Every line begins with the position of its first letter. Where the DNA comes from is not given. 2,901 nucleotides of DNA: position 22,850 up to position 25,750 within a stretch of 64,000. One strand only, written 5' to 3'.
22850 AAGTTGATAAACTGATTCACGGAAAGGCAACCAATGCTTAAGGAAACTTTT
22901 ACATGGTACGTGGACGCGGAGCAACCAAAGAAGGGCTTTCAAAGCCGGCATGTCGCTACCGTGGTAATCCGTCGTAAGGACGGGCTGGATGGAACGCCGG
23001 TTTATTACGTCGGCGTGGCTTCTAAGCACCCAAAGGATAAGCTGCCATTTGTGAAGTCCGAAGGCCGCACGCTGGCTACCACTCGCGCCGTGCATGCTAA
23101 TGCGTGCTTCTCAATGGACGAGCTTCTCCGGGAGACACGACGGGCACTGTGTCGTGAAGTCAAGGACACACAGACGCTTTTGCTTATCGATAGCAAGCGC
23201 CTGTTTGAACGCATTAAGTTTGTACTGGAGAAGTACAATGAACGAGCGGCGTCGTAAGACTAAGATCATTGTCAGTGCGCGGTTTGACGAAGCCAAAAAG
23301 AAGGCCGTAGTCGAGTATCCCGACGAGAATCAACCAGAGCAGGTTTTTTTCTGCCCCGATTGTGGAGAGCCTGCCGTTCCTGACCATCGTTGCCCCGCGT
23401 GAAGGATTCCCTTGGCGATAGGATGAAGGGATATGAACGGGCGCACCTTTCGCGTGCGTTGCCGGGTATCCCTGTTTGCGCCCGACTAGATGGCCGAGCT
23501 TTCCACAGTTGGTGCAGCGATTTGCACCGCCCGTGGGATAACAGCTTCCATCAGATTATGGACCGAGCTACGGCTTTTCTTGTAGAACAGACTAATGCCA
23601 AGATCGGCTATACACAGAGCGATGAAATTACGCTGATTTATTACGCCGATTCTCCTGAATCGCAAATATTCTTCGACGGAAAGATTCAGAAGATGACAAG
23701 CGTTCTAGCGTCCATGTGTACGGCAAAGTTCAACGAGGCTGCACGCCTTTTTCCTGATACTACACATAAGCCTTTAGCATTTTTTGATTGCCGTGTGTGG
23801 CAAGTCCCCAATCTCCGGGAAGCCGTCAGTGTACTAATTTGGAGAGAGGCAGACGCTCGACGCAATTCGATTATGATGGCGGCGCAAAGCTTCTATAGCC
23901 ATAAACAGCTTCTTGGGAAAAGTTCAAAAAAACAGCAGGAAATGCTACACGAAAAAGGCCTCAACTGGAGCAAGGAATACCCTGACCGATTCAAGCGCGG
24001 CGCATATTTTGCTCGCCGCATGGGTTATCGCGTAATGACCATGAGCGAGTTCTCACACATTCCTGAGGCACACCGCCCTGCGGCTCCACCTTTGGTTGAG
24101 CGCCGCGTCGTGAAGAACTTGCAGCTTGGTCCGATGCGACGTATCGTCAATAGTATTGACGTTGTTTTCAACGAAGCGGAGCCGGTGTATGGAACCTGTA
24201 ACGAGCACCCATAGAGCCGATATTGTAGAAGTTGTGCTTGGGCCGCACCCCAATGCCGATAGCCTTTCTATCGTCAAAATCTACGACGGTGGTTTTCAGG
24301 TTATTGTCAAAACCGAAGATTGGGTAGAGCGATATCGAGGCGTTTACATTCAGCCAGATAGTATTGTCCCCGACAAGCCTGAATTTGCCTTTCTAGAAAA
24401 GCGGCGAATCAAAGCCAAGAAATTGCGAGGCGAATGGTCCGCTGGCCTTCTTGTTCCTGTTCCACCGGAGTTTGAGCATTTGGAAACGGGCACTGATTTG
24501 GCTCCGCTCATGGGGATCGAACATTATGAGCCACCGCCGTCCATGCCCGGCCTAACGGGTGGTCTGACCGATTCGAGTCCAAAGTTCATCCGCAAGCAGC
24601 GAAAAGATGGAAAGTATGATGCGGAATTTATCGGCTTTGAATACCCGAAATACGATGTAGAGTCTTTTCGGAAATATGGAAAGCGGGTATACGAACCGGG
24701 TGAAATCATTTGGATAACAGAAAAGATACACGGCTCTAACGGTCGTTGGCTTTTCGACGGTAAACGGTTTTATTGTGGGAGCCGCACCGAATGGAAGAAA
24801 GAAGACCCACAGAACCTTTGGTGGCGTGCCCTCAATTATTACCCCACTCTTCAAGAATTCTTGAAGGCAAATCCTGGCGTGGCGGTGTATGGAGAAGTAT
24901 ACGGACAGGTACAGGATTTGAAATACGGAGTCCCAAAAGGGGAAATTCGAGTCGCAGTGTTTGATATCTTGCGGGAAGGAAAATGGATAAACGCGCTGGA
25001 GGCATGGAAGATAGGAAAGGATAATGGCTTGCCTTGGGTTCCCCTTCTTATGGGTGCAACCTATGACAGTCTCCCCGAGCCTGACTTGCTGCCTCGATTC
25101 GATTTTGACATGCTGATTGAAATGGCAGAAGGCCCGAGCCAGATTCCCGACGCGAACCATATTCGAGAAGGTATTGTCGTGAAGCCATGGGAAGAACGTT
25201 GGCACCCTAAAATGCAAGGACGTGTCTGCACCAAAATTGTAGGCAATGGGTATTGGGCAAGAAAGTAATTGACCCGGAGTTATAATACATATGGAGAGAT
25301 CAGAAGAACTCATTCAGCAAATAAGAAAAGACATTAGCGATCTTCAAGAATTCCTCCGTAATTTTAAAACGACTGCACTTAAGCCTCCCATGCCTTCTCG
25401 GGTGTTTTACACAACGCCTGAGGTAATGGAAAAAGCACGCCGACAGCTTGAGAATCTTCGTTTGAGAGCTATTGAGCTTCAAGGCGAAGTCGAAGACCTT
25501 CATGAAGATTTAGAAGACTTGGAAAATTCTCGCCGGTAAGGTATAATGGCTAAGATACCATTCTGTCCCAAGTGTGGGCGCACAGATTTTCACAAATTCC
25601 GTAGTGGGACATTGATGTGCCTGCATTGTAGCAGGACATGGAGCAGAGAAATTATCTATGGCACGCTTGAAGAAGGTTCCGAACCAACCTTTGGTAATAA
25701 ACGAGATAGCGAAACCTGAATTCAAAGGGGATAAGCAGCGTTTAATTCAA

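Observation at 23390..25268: Thg1-like 3'-5' nucleotidyltransferase overlapping an RNA ligase that carries a tRNA-binding-type OB domain: a candidate tRNA 5'-end repair module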

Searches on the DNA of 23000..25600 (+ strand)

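Call 5: search_dna_similar(query=window:23000-25600:+, collection=phages, mode=near, max_rows=20)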
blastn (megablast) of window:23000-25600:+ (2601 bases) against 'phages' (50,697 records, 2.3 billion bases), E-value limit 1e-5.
No match.
